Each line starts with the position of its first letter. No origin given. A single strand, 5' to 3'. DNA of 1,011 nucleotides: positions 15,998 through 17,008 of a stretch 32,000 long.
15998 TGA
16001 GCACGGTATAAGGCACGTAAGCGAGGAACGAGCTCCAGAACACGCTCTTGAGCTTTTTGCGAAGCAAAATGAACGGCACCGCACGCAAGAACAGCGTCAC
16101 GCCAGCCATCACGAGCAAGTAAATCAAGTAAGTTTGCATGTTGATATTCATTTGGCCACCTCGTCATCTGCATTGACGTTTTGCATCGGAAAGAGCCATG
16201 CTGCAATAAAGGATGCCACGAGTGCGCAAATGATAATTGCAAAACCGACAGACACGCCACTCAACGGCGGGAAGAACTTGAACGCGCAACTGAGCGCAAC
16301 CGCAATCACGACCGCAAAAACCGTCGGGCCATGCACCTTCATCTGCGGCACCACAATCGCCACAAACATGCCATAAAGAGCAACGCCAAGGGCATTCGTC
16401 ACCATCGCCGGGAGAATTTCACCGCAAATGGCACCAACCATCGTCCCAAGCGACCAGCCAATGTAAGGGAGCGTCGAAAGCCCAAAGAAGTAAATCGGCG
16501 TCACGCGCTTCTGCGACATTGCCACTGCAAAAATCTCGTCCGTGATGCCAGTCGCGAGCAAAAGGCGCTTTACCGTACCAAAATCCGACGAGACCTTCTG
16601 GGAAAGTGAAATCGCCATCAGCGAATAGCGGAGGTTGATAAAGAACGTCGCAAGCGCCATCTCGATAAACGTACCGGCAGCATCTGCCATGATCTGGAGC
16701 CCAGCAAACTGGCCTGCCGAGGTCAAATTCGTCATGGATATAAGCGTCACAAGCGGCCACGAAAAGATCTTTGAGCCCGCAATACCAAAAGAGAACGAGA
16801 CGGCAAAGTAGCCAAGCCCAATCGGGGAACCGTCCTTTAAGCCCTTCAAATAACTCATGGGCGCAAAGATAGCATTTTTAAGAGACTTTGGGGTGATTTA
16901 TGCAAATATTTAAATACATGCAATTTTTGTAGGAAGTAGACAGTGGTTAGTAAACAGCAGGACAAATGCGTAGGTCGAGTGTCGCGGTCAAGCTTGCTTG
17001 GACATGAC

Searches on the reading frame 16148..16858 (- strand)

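Call 49: search_protein_families(library=pfam, proteins=[window:16148-16858:-], max_evalue=0.0001)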
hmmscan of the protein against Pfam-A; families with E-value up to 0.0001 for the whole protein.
window:16148-16858:- (236 aa): 1 family
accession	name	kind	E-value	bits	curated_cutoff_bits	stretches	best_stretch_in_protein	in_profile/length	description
PF03591.19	AzlC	-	1.2e-34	120.1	32.1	1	12-149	1-137/137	AzlC protein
